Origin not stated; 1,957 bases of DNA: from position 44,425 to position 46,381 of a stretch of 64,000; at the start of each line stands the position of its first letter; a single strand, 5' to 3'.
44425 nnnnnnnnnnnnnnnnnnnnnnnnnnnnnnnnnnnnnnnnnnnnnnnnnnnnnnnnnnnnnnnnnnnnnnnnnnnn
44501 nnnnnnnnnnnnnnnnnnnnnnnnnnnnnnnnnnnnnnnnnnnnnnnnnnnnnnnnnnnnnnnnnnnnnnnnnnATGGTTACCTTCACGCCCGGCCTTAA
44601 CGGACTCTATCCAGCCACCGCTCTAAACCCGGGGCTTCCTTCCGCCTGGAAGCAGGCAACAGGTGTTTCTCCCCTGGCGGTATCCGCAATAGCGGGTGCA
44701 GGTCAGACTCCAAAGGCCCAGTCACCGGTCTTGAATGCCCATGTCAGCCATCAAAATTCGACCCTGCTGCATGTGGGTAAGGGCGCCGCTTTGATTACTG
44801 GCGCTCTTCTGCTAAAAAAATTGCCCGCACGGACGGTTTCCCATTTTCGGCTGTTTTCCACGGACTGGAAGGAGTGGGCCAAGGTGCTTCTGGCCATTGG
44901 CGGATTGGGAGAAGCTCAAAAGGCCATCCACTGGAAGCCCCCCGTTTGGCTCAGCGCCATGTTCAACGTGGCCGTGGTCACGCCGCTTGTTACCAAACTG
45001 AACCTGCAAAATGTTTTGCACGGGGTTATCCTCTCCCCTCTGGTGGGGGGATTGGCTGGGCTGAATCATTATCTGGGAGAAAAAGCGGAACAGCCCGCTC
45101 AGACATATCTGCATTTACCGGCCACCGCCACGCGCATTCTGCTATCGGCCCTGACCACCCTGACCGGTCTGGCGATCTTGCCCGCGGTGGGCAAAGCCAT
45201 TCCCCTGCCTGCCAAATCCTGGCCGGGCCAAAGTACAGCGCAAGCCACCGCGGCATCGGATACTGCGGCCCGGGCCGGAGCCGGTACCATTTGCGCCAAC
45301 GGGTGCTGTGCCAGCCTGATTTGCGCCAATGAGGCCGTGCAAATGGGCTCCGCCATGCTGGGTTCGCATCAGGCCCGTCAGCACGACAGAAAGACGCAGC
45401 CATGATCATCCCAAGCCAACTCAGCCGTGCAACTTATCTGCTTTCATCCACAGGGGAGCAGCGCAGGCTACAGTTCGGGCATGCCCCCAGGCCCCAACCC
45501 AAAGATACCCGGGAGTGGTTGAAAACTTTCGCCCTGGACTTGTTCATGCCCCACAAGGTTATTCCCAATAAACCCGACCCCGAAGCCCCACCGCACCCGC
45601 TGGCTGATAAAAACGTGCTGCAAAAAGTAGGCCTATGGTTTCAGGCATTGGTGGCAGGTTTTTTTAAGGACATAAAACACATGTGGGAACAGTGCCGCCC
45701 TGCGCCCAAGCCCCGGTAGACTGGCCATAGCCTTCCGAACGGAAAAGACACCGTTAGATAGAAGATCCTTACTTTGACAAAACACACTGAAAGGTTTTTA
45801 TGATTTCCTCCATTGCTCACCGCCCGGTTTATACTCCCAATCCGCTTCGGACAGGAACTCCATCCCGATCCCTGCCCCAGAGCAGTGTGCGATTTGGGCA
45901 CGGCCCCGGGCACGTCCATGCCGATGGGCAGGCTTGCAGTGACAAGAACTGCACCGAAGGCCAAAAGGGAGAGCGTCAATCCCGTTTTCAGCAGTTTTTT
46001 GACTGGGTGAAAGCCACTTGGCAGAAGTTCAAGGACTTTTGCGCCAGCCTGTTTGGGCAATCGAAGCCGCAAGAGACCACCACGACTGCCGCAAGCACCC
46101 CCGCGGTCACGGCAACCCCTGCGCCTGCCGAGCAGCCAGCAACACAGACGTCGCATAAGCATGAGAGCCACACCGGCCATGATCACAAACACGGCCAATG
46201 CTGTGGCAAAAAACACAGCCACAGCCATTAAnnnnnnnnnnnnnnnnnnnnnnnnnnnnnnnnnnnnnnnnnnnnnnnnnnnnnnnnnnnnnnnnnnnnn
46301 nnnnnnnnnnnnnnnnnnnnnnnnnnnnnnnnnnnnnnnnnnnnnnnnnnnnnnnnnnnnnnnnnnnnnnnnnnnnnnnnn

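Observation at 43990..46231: Fur-type palindrome controlling a three-gene operon of unknown function ending in a His/Cys-rich protein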

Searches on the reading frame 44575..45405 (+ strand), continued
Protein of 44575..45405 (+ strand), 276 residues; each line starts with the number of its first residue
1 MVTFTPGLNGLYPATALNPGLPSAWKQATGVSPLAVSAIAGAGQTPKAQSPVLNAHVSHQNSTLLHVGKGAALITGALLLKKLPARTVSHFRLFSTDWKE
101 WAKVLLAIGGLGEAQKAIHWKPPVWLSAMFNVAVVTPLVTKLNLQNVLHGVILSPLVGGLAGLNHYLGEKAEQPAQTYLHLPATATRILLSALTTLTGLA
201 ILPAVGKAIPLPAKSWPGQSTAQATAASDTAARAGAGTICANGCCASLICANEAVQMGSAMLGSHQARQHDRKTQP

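Call 87: find_encoding_contigs(protein=P0073, flank=4000, max_places=1)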
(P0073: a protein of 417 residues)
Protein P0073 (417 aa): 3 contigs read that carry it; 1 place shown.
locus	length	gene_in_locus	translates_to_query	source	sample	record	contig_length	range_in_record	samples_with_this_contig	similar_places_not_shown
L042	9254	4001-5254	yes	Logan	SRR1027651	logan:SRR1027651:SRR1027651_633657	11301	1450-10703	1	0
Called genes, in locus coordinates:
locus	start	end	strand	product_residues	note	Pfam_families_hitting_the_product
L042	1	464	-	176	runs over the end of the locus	PF02075:RuvC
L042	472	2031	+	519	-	PF00795:CN_hydrolase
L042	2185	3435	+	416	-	PF12895:ANAPC3 (faint), PF13432:TPR_16 (faint), PF13414:TPR_11 (weak), PF23914:TPR_CcmH_CycH (weak), PF13424:TPR_12, PF14559:TPR_19, PF13371:TPR_9 (weak), PF14559:TPR_19 (weak), +9 more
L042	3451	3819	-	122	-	PF01475:FUR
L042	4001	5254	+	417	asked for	-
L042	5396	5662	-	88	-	-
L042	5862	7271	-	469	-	PF00202:Aminotran_3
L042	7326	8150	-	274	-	PF03807:F420_oxidored, PF14748:P5CR_dimer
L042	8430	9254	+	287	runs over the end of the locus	PF14505:DUF4438, PF20999:DUF4438_C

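Call 88: find_encoding_contigs(protein=P0053, flank=4000, max_places=1)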
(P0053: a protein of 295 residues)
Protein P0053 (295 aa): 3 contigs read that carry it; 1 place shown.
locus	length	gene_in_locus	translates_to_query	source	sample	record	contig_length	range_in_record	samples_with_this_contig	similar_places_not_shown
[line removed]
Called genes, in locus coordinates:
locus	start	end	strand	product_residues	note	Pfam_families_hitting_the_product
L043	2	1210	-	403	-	?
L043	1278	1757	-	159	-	PF07929:PRiA4_ORF3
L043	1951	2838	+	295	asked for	-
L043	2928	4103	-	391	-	PF00155:Aminotran_1_2, PF01041:DegT_DnrJ_EryC1 (weak)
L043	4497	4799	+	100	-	-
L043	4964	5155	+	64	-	?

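Call 93: list_cluster_members(proteins=[P0018, P0020, P0023, P0026, P0028, P0035, P0047, P0053, P0066, P0073])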
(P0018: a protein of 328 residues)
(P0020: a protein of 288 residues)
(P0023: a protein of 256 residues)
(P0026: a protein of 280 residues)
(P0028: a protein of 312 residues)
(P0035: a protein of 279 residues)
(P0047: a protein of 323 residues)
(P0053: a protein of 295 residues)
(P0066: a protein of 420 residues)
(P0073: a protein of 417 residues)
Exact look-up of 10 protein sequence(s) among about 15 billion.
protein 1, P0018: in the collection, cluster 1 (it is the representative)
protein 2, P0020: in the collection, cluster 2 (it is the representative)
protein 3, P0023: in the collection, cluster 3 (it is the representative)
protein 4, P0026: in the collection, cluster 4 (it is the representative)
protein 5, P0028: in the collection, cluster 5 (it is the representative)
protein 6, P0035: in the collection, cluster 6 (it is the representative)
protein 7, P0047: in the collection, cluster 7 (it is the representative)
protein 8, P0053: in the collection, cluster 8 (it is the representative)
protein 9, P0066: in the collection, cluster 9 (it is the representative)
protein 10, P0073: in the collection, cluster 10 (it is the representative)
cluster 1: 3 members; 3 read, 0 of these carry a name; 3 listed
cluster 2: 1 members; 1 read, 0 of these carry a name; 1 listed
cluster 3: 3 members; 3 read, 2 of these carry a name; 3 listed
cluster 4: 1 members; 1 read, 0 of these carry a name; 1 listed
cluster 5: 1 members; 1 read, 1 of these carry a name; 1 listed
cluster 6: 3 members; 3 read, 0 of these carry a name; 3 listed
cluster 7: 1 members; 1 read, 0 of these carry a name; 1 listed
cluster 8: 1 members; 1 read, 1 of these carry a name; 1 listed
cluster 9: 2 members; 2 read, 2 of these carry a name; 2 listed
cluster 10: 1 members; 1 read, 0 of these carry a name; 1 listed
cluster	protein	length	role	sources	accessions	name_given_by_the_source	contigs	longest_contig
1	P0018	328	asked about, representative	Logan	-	-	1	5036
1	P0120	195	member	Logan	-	-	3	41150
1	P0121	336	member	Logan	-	-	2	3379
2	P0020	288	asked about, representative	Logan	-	-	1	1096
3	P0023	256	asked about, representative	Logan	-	-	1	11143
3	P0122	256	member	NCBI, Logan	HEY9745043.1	MAG TPA: hypothetical protein V6C99_02370 [Oculatellaceae cyanobacterium]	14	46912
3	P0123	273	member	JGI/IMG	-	hypothetical protein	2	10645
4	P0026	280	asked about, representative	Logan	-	-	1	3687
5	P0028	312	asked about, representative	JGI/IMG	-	hypothetical protein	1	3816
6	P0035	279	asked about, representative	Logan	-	-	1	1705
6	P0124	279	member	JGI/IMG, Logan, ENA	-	-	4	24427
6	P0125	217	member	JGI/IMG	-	-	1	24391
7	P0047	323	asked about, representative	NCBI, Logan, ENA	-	-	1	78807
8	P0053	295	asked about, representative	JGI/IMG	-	hypothetical protein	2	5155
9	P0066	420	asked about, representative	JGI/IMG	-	hypothetical protein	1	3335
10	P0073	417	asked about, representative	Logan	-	-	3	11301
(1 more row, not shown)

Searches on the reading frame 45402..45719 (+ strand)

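Call 3: search_protein_families(library=pfam, proteins=[window:45402-45719:+], max_evalue=1)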
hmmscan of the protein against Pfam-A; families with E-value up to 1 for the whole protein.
window:45402-45719:+ (105 aa): 0 families

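Call 4: search_protein_families(library=ncbifam, proteins=[window:45402-45719:+], max_evalue=1)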
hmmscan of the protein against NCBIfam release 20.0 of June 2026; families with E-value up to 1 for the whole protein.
window:45402-45719:+ (105 aa): 2 families
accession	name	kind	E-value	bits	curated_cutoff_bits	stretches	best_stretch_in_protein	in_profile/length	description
NF010249.0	PRK13696.1-1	equivalog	0.12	12.5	90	1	70-97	40-67/72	hypothetical protein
TIGR00706.1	SppA_dom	equivalog_domain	0.15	11.7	155.45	1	70-101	108-139/208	signal peptide peptidase SppA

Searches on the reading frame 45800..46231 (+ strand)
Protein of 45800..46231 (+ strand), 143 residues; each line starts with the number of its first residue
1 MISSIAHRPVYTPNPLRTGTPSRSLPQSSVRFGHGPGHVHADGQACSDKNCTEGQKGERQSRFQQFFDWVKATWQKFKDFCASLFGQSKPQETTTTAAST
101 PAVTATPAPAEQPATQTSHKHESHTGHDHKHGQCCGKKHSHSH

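Call 3: search_protein_families(library=pfam, proteins=[window:45800-46231:+], max_evalue=1)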
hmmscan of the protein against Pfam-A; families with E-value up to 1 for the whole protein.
window:45800-46231:+ (143 aa): 2 families
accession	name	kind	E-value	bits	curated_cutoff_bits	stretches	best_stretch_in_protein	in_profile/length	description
PF08633.15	Rox3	-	0.11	13.2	25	1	45-128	82-156/204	Rox3 mediator complex subunit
PF12200.13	DUF3597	-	0.73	10.8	29.8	0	78-120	3-46/127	Domain of unknown function (DUF3597)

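Call 4: search_protein_families(library=ncbifam, proteins=[window:45800-46231:+], max_evalue=1)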
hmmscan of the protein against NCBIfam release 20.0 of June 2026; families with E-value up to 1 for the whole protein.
window:45800-46231:+ (143 aa): 0 families

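Call 10: find_encoding_contigs(protein=window:45800-46231:+, flank=6000)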
Protein window:45800-46231:+ (143 aa): no gene with exactly this product is on record in the collection.

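Call 26: find_homologous_proteins(query=window:45800-46228:+, max_evalue=0.01)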
Query window:45800-46228:+ (143 aa): 5 proteins with E <= 0.01 among 48 candidates.
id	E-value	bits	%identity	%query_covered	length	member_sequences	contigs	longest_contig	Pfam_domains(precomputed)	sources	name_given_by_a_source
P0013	7.8e-93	326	100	100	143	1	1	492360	-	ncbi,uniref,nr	ncbi:hypothetical protein [Vampirovibrio chlorellavorus]|uniref:hypothetical protein n=1 Tax=Vampiro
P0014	2.5e-70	253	78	100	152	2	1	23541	-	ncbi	-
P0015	4.4e-54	201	68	99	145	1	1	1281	-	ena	-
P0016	6.2e-53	197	75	82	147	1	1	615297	-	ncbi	-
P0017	1.2e-35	141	59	80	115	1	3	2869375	-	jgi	jgi:hypothetical protein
